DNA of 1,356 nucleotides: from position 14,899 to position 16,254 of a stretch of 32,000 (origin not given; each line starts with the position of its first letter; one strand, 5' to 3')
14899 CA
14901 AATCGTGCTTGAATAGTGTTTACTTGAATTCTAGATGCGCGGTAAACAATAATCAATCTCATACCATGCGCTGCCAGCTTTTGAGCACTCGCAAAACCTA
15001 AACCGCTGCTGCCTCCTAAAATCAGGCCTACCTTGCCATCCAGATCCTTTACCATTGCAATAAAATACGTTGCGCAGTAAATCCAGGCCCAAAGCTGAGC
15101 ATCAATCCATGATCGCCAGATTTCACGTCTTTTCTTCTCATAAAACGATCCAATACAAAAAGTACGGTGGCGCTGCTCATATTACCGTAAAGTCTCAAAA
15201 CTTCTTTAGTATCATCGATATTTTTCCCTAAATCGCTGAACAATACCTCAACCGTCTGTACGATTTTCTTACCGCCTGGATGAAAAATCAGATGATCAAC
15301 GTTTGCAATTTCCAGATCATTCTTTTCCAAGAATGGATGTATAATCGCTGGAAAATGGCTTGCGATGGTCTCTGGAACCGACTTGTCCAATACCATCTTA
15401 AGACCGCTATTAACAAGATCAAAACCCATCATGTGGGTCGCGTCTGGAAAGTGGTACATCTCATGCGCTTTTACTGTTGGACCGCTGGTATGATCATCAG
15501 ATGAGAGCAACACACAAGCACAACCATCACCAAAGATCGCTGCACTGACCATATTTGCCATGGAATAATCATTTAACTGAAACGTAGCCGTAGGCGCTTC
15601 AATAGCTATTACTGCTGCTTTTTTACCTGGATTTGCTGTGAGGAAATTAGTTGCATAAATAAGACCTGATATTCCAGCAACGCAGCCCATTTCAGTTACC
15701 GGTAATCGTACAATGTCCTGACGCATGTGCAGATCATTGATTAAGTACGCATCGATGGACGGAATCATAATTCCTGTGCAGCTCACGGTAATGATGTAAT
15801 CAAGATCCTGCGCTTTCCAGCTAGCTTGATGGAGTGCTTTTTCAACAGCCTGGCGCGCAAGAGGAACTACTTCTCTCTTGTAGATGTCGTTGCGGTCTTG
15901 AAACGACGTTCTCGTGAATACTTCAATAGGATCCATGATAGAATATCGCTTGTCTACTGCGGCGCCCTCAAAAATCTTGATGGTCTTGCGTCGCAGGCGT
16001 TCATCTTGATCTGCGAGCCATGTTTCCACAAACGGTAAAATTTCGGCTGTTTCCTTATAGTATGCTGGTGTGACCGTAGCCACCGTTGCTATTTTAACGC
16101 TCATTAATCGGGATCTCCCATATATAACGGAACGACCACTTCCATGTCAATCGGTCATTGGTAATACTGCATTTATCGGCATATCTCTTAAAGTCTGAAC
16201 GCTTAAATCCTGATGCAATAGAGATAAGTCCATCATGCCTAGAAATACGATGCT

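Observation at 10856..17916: srsABC-like type III PKS operon joined to a private FAS-II-like module: predicted phenolic-lipid (alkylresorcinol/alkylpyrone-type) pathway of unknown product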

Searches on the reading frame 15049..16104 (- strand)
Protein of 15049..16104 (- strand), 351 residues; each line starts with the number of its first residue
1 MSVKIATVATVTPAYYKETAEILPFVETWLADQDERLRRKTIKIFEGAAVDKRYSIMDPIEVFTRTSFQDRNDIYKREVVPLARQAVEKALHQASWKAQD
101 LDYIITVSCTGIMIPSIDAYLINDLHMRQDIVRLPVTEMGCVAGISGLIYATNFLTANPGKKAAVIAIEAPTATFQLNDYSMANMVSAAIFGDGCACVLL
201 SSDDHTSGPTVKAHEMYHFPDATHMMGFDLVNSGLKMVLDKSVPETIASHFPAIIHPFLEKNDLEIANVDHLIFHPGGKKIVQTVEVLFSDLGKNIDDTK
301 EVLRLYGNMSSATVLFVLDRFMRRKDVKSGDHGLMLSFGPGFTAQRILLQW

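Call 4: search_protein_families(library=pfam, proteins=[window:15049-16104:-])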
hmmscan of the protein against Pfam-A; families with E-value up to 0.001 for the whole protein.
window:15049-16104:- (351 aa): 5 families
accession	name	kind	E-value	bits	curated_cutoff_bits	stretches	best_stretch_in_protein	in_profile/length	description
PF02797.21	Chal_sti_synt_C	-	6.3e-21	75.4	27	1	219-350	10-148/151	Chalcone and stilbene synthases, C-terminal domain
PF00195.25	Chal_sti_synt_N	-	2.4e-20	73.4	27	1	33-203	45-224/225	Chalcone and stilbene synthases, N-terminal domain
PF08541.16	ACP_syn_III_C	-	8.8e-16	58.3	26.6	1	259-351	1-90/90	3-Oxoacyl-[acyl-carrier-protein (ACP)] synthase III C terminal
PF08392.18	FAE1_CUT1_RppA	-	1.2e-15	58.1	27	1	76-206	80-209/290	FAE1/Type III polyketide synthase-like protein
PF08545.16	ACP_syn_III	-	1e-05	25.8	24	1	139-207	5-68/80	3-Oxoacyl-[acyl-carrier-protein (ACP)] synthase III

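Call 5: search_protein_families(library=ncbifam, proteins=[window:15049-16104:-])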
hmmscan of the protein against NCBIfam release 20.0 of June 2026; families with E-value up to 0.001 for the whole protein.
window:15049-16104:- (351 aa): 10 families
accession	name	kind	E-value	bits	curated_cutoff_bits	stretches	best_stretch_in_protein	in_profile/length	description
NF042429.2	DHPHCoAsyn_DpgA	equivalog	5.5e-57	193.3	425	1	39-351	27-350/350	3,5-dihydroxyphenylacetyl-CoA synthase DpgA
NF006829.0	PRK09352.1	subfamily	5.9e-24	84.6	249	1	64-351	37-321/322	beta-ketoacyl-ACP synthase 3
TIGR00747.1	fabH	subfamily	3.1e-18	66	292.1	1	64-351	35-322/322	beta-ketoacyl-ACP synthase III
NF005703.0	PRK07515.1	equivalog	5.6e-15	55.1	304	2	250-350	273-371/373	beta-ketoacyl-ACP synthase III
NF005541.0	PRK07204.1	equivalog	4.4e-13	49.3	402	1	82-350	55-328/329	beta-ketoacyl-ACP synthase III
NF004623.0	PRK05963.1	equivalog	1.1e-10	41.4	437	1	64-350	38-327/328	beta-ketoacyl-ACP synthase III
NF006720.0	PRK09258.1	equivalog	2e-08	33.9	285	1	83-351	65-338/338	3-oxoacyl-ACP synthase III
NF009519.0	PRK12880.1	equivalog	8.1e-08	31.9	436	1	78-205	59-180/353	beta-ketoacyl-ACP synthase III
NF005293.2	PRK06816.1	subfamily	1.4e-06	27.7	450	0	253-335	276-360/378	StlD/DarB family beta-ketosynthase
NF053539.1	resorcinol_DarB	exception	4.6e-06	26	550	0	247-335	269-359/377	dialkylresorcinol biosynthesis protein DarB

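Call 9: find_homologous_proteins(query=window:15049-16104:-)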
Query window:15049-16104:- (351 aa): 7822 proteins with E <= 0.001 among 8000 candidates; the best 120 are listed.
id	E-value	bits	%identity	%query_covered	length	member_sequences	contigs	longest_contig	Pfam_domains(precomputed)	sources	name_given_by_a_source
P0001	6.2e-233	790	100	100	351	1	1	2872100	PF02797.22,PF08545.17,PF08541.17,PF08392.19,PF00195.26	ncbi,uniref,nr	ncbi:type III polyketide synthase [Nonlabens ponticola]|uniref:Type III polyketide synthase n=1 Tax=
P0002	9.9e-208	707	89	100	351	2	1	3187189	PF02797.22,PF08545.17,PF08541.17,PF08392.19,PF00195.26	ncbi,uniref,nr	ncbi:type III polyketide synthase [Nonlabens agnitus]|uniref:Type III polyketide synthase n=1 Tax=No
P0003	9.7e-207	704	89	100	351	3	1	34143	PF02797.22,PF08545.17,PF08541.17,PF08392.19,PF00195.26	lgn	-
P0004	2.2e-204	696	88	100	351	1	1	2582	PF02797.22,PF08545.17,PF08541.17,PF08392.19,PF00195.26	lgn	-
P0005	3.0e-203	693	87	100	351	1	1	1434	PF02797.22,PF08545.17,PF08541.17,PF08392.19,PF00195.26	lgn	-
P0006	4.1e-203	692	87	100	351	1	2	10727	PF02797.22,PF08545.17,PF08541.17,PF08392.19,PF00195.26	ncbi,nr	ncbi:MAG: type III polyketide synthase [Nonlabens sp.]|nr:type III polyketide synthase [Nonlabens sp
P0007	1.1e-202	691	87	100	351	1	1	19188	PF02797.22,PF08545.17,PF08541.17,PF08392.19,PF00195.26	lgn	-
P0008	1.1e-202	691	87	100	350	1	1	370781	PF02797.22,PF08545.17,PF08541.17,PF08392.19,PF00195.26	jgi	jgi:predicted naringenin-chalcone synthase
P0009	1.5e-202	690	87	100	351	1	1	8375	PF02797.22,PF08545.17,PF08541.17,PF08392.19,PF00195.26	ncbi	-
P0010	1.8e-201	687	87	100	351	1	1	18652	PF02797.22,PF08545.17,PF08541.17,PF08392.19,PF00195.26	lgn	-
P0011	2.6e-201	686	87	100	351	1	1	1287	PF02797.22,PF08545.17,PF08541.17,PF08392.19,PF00195.26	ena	-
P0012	9.1e-201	684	86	100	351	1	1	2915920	PF02797.22,PF08545.17,PF08541.17,PF08392.19,PF00195.26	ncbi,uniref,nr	ncbi:type III polyketide synthase [Nonlabens marinus]|uniref:Naringenin-chalcone synthase n=1 Tax=No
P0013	9.3e-201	684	87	100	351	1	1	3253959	PF02797.22,PF08545.17,PF08541.17,PF08392.19,PF00195.26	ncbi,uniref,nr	ncbi:Predicted naringenin-chalcone synthase [Nonlabens sp. Hel1_33_55]|uniref:type III polyketide sy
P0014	2.3e-200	683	85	100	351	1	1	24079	PF02797.22,PF08545.17,PF08541.17,PF08392.19,PF00195.26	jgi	jgi:predicted naringenin-chalcone synthase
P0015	3.3e-200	683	85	100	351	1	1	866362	PF02797.22,PF08545.17,PF08541.17,PF08392.19,PF00195.26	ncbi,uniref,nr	ncbi:type III polyketide synthase [Nonlabens antarcticus]|uniref:type III polyketide synthase n=1 Ta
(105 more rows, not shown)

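Call 12: find_related_loci(query=A1, collection=genome_contigs, flank=10000)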
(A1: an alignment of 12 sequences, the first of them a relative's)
Query A1 (351 aa) in genome_contigs; peptide patterns used: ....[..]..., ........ (x = any residue, [..] = any of these).
600 stretches matched a pattern (row limit reached: there are more); 579 encode a relative of the query (tblastn E <= 1e-3); the best 80 are kept; 80 distinct loci.
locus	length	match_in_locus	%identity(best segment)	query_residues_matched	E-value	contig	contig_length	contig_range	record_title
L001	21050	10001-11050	86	1-351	0e+0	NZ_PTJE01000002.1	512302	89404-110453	Nonlabens xylanidelens strain DSM 16809 LY01DRAFT_scaffold00002.2, whole genome shotgun sequence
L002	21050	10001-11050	85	1-351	0e+0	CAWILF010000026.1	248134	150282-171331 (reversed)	MAG: uncultured Flavobacteriaceae bacterium isolate MFD03250.bin.3.131 genome assembly, contig: contig_6282, whole genom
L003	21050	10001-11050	85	1-351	0e+0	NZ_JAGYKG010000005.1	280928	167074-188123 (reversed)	MAG: Nonlabens sp. isolate M30B61 5, whole genome shotgun sequence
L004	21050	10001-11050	85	1-351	0e+0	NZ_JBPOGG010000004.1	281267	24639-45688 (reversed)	MAG: Nonlabens sp. isolate MAG_02 MAG_02_4, whole genome shotgun sequence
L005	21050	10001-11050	83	1-351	0e+0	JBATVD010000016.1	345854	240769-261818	MAG: Nonlabens sp. isolate MFD12122_ilm_asm_bin10 k127_92472, whole genome shotgun sequence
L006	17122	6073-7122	83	1-351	0e+0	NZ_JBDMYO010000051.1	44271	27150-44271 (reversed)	MAG: Nonlabens sp. isolate NSW3.bin.30 k97_341583, whole genome shotgun sequence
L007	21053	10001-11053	82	1-351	0e+0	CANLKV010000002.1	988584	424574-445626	uncultured Nonlabens sp. isolate 105-3Z.fasta genome assembly, contig: NODE_2, whole genome shotgun sequence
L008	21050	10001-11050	74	1-351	0e+0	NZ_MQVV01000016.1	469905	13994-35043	Nonlabens tegetincola strain JCM 12886 ctg7180000000050, whole genome shotgun sequence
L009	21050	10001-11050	74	1-351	0e+0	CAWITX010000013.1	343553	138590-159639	MAG: uncultured Flavobacteriaceae bacterium isolate MFD01721.bin.1.346 genome assembly, contig: contig_5546, whole genom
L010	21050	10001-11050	73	1-351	0e+0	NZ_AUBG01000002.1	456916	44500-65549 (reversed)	Aequorivita capsosiphonis DSM 23843 G440DRAFT_scaffold00002.2_C, whole genome shotgun sequence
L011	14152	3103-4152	73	1-351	2e-180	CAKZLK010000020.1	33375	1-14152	MAG TPA_asm: uncultured Aequorivita sp. isolate ERR2094169_bin.76_CONCOCT_v1.1_MAG genome assembly, contig: ERZ650157.87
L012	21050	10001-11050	74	1-351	2e-180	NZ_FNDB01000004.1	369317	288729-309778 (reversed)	Flavobacterium omnivorum strain CGMCC 1.2747, whole genome shotgun sequence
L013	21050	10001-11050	73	1-351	3e-180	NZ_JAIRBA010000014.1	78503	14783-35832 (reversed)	Aequorivita vitellina strain F47161 scaffold_14_length=78504, whole genome shotgun sequence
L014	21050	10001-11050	74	1-351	7e-180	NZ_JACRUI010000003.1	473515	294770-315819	Flavobacterium kayseriense strain F-47 Seq3, whole genome shotgun sequence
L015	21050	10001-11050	73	1-351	1e-179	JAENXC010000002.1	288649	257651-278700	MAG: Flavobacteriaceae bacterium isolate 5_8_m_bin20 k141_455140_length_288649_cov_91.5939, whole genome shotgun sequenc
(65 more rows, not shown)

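Call 15: search_solved_structures(query=window:15049-16104:-, max_evalue=1e-10)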
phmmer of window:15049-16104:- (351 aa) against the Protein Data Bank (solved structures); distinct sequences matched with E-value up to 1e-10: 104 (the best 60 are shown).
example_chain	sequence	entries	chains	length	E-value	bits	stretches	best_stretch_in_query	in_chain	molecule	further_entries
4jao_D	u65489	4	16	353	5.7e-46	160.7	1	9-351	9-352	Alpha-pyrone synthesis polyketide synthase-like Pks11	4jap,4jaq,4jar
4jat_A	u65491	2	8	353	1.4e-44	156.1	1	9-351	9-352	Alpha-pyrone synthesis polyketide synthase-like Pks11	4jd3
1u0m_A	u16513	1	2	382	2.1e-44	155.5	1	41-349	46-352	putative polyketide synthase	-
8ysp_A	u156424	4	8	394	2.5e-39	138.8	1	79-351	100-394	CylI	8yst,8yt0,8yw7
2h84_A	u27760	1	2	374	5.8e-37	131.1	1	38-345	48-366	Steely1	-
4b0n_A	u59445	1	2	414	6.6e-35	124.3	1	68-350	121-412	POLYKETIDE SYNTHASE III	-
1ted_A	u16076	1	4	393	2e-34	122.7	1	28-348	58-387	pks18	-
1tee_A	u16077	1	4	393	2.6e-34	122.4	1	28-348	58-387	pks18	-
7f0e_A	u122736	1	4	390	3.2e-33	118.7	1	59-349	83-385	EnPKS2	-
7cb3_A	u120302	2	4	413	7.8e-33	117.5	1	30-348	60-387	Chalcone/stilbene synthase | Chalcone synthase-like protein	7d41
6dx8_A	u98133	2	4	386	2.4e-31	112.6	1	63-350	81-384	Chalcone synthase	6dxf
6j1m_A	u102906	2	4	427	3.6e-31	112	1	61-349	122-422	A. acutangulus PKS2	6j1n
6dxc_A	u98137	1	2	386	4.5e-31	111.7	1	63-350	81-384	Chalcone synthase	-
7f08_B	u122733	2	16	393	5.6e-30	108.1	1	59-350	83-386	chalcone synthase | EnPKS1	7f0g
6dxe_A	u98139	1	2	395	5.9e-30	108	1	64-349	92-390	Chalcone synthase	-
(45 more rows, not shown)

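Call 47: search_protein_representatives(protein=window:15049-16104:-)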
Query: 351 residues. Proteins with E-value up to 0.001 (for the whole library): 5965; up to 1e-10: 2904; up to 1e-30: 669. The best 150 are listed.
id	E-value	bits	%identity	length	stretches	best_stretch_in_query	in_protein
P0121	1.7e-221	750.8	24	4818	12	32-349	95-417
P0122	2.1e-131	454.7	60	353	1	4-351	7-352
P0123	9.2e-98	344.1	67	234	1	3-229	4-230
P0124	1.5e-96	340.1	47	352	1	4-351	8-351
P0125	2.2e-91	323.1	44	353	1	12-347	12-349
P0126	8.8e-89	314.6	42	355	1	4-351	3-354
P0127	8.6e-88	311.3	45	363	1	1-351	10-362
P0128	1.5e-84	300.7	38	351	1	4-349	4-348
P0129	2.7e-81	289.9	54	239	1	113-351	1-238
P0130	4.2e-80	286.0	39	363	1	8-347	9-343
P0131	8.0e-76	272.0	39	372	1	2-351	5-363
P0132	2.8e-75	270.2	40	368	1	5-351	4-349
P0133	1.5e-74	267.8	40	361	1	3-351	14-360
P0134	6.5e-74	265.7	39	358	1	6-350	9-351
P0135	1.4e-73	264.6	38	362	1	3-351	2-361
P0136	1.1e-70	255.1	39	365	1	4-351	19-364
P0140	4.3e-67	243.3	38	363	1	4-350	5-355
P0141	2.0e-66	241.1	39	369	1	4-351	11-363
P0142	3.5e-66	240.3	35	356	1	8-349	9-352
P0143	3.7e-65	236.9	35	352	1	5-350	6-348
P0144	7.9e-65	235.8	38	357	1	8-350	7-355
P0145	9.7e-65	235.5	33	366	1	5-351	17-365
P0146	9.8e-65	235.5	36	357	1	8-351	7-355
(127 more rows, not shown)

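Call 48: list_cluster_members(proteins=[P0122, P0124, P0125, P0126, P0127, P0128, P0130, P0131, P0132, P0133])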
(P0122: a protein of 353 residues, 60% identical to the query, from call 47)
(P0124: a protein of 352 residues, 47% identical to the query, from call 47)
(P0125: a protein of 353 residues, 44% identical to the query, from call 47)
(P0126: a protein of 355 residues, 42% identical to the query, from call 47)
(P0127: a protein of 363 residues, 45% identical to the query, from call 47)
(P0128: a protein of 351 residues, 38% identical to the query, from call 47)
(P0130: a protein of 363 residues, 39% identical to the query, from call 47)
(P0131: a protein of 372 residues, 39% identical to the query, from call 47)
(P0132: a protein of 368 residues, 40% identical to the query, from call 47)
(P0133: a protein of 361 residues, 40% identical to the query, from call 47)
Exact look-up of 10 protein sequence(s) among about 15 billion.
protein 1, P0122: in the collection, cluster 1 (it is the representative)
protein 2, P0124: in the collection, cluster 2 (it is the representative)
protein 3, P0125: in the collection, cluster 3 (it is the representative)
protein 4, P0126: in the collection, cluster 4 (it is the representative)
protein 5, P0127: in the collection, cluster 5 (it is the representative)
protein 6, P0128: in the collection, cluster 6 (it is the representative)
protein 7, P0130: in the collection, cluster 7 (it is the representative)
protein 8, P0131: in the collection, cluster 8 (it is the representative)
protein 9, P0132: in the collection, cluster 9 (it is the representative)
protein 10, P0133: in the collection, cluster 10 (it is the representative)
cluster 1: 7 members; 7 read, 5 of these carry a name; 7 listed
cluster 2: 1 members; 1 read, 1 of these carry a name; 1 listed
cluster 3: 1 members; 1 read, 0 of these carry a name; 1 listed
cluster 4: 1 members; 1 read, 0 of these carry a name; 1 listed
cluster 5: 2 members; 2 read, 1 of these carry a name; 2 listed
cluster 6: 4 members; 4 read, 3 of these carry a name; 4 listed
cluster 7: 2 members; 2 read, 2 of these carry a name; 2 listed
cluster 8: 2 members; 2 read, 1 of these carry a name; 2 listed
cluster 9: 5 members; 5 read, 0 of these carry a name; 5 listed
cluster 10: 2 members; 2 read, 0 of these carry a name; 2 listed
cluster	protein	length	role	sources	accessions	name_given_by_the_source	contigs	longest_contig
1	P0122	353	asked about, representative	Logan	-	-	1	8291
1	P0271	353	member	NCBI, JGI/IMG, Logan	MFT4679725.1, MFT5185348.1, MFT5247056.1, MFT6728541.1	MAG: alkylresorcinol/alkylpyrone synthase [Flavobacteriales bacterium] | alkylresorcinol/alkylpyrone synthase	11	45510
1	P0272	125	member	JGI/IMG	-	alkylresorcinol/alkylpyrone synthase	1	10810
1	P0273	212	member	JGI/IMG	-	alkylresorcinol/alkylpyrone synthase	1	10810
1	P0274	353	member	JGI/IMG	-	alkylresorcinol/alkylpyrone synthase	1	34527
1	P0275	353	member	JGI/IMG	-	alkylresorcinol/alkylpyrone synthase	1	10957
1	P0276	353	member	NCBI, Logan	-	-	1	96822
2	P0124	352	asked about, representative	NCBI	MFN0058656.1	MAG: type III polyketide synthase [Planctomycetota bacterium]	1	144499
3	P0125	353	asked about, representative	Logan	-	-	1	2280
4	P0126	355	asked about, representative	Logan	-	-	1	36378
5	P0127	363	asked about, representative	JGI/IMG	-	alkylresorcinol/alkylpyrone synthase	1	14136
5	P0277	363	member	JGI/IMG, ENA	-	-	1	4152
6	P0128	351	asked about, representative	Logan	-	-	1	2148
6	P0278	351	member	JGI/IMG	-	predicted naringenin-chalcone synthase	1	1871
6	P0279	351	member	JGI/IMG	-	predicted naringenin-chalcone synthase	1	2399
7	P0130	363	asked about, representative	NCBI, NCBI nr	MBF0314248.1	MAG: hypothetical protein HQK52_12595 [Oligoflexia bacterium] | hypothetical protein [Oligoflexia bacterium]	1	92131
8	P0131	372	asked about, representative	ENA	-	-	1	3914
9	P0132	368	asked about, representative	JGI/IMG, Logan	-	-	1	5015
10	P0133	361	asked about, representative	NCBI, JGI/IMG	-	-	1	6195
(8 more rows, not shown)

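Call 49: find_encoding_contigs(protein=P0124, flank=10000, max_places=2)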
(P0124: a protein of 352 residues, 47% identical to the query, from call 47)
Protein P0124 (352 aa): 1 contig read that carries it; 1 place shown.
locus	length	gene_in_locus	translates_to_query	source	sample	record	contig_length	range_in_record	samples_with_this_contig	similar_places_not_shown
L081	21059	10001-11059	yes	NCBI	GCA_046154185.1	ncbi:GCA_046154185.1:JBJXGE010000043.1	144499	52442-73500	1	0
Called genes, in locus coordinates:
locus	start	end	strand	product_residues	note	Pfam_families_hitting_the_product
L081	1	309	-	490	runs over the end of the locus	PF02589:LUD_dom, PF12838:Fer4_7 (faint), PF13187:Fer4_9 (faint), PF00037:Fer4 (faint), PF13183:Fer4_8, PF13237:Fer4_10 (faint)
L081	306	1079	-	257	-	PF02754:CCG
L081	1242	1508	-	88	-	-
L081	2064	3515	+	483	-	PF00890:FAD_binding_2 (weak), PF01266:DAO (weak), PF07992:Pyr_redox_2 (faint), PF12831:FAD_oxidored (weak), PF01593:Amino_oxidase, PF13450:NAD_binding_8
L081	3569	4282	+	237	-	-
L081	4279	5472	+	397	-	-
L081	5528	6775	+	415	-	-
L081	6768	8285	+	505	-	PF00512:HisKA, PF02518:HATPase_c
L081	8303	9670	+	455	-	PF00072:Response_reg, PF00158:Sigma54_activat, PF14532:Sigma54_activ_2, PF07728:AAA_5 (weak), PF25601:AAA_lid_14, PF02954:HTH_8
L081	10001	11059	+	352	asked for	PF08392:FAE1_CUT1_RppA, PF00195:Chal_sti_synt_N, PF08545:ACP_syn_III (weak), PF02797:Chal_sti_synt_C, PF08541:ACP_syn_III_C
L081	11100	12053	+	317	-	PF04264:YceI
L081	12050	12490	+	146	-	-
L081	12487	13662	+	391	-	PF01494:FAD_binding_3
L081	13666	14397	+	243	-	PF01209:Ubie_methyltran, PF02353:CMAS (weak), PF13489:Methyltransf_23, PF06325:PrmA (weak), PF13847:Methyltransf_31, PF08241:Methyltransf_11, PF08242:Methyltransf_12, PF13649:Methyltransf_25, +1 more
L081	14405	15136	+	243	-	-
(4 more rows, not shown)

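Call 50: find_encoding_contigs(protein=P0271, flank=10000, max_places=2)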
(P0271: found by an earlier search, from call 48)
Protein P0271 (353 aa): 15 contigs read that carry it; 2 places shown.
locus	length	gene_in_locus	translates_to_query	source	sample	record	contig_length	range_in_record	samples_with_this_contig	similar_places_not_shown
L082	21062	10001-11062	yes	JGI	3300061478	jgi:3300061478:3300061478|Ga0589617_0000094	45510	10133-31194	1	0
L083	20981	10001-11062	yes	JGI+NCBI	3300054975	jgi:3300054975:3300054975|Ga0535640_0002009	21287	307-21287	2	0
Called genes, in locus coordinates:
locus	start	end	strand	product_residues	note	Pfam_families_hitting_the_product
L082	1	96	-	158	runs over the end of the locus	-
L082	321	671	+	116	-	-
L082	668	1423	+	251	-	PF00072:Response_reg, PF04397:LytTR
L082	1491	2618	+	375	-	PF00070:Pyr_redox (weak), PF00890:FAD_binding_2 (weak), PF01266:DAO (weak), PF01494:FAD_binding_3, PF03486:HI0933_like (weak), PF04820:Trp_halogenase (faint), PF07992:Pyr_redox_2 (weak), PF13450:NAD_binding_8 (weak), +2 more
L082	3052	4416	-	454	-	-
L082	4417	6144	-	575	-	PF18962:Por_Secre_tail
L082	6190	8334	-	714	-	PF05572:Peptidase_M43, PF18911:PKD_4 (weak)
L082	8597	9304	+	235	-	PF13847:Methyltransf_31, PF08241:Methyltransf_11, PF08242:Methyltransf_12 (weak), PF13649:Methyltransf_25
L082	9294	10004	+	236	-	PF13489:Methyltransf_23, PF13679:Methyltransf_32 (faint), PF08241:Methyltransf_11, PF13649:Methyltransf_25, PF13847:Methyltransf_31 (weak)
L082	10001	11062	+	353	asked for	PF00195:Chal_sti_synt_N, PF08392:FAE1_CUT1_RppA, PF08545:ACP_syn_III, PF02797:Chal_sti_synt_C, PF08541:ACP_syn_III_C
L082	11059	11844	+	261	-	PF00106:adh_short, PF08659:KR (faint), PF13561:adh_short_C2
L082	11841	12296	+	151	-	PF07977:FabA, PF22818:ApeI-like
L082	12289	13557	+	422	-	PF00109:ketoacyl-synt, PF02801:Ketoacyl-synt_C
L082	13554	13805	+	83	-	PF00550:PP-binding (weak)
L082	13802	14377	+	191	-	PF01648:ACPS (weak)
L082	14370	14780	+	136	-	-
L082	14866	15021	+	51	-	-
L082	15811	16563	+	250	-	PF20243:MbnP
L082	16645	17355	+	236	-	PF20243:MbnP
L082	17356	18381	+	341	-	PF03150:CCP_MauG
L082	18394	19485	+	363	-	PF03150:CCP_MauG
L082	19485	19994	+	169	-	PF03692:CxxCxxCC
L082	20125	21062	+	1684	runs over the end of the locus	PF00801:PKD (weak), PF18911:PKD_4, PF00801:PKD, PF18911:PKD_4, PF00801:PKD, PF18911:PKD_4, PF13585:CHU_C (weak)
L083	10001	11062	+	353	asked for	PF00195:Chal_sti_synt_N, PF08392:FAE1_CUT1_RppA, PF08545:ACP_syn_III, PF02797:Chal_sti_synt_C, PF08541:ACP_syn_III_C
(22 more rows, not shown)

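Call 51: find_encoding_contigs(protein=P0126, flank=10000, max_places=1)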
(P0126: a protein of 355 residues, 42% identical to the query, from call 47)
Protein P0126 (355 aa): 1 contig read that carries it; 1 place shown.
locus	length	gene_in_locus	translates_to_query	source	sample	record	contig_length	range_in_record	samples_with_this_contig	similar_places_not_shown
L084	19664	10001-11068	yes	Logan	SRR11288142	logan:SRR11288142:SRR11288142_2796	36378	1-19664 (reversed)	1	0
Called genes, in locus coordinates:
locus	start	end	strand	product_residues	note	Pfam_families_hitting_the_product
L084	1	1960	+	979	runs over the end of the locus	PF26549:Tricorn_N, PF26550:Tricorn_2nd (faint), PF07676:PD40 (faint)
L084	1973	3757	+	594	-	PF07238:PilZ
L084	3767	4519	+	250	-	PF00106:adh_short, PF13561:adh_short_C2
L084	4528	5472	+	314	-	PF00962:A_deaminase, PF07969:Amidohydro_3 (weak)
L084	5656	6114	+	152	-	PF01878:EVE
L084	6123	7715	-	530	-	-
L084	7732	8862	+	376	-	PF03576:Peptidase_S58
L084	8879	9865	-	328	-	-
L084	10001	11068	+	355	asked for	PF08392:FAE1_CUT1_RppA, PF00195:Chal_sti_synt_N, PF02797:Chal_sti_synt_C, PF08541:ACP_syn_III_C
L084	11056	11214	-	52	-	-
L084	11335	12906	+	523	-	PF00072:Response_reg, PF13191:AAA_16 (weak), PF00158:Sigma54_activat, PF14532:Sigma54_activ_2, PF00004:AAA (weak), PF07728:AAA_5 (weak), PF25601:AAA_lid_14, PF02954:HTH_8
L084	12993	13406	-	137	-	-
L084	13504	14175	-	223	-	PF00005:ABC_tran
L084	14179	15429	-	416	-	PF12704:MacB_PCD, PF02687:FtsX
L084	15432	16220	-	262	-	-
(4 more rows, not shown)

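Call 52: find_encoding_contigs(protein=P0130, flank=10000, max_places=1)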
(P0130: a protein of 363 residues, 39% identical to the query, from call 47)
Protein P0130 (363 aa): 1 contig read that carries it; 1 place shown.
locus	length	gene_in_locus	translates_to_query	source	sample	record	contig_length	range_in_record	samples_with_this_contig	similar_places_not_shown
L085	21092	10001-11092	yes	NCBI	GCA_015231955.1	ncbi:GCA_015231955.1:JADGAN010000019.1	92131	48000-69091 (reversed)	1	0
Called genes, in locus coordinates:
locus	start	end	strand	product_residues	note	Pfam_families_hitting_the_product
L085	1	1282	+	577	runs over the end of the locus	PF12891:Glyco_hydro_44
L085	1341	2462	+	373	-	-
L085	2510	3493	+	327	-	-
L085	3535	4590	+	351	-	-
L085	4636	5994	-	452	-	PF22073:Cep192_D4 (weak), PF22544:HYDIN_VesB_CFA65-like_Ig (weak)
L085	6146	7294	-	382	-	PF01041:DegT_DnrJ_EryC1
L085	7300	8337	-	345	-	PF01522:Polysacc_deac_1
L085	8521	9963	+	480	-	PF02310:B12-binding, PF04055:Radical_SAM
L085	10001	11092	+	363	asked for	PF00195:Chal_sti_synt_N, PF08392:FAE1_CUT1_RppA, PF02797:Chal_sti_synt_C, PF08541:ACP_syn_III_C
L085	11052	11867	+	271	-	PF01135:PCMT (weak), PF01209:Ubie_methyltran, PF05175:MTS (weak), PF02390:Methyltransf_4, PF13649:Methyltransf_25, PF13847:Methyltransf_31, PF08241:Methyltransf_11, PF08242:Methyltransf_12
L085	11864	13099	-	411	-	PF01136:Peptidase_U32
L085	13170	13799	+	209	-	PF04264:YceI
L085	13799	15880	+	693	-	-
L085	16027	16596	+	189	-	-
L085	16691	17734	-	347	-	PF10974:DUF2804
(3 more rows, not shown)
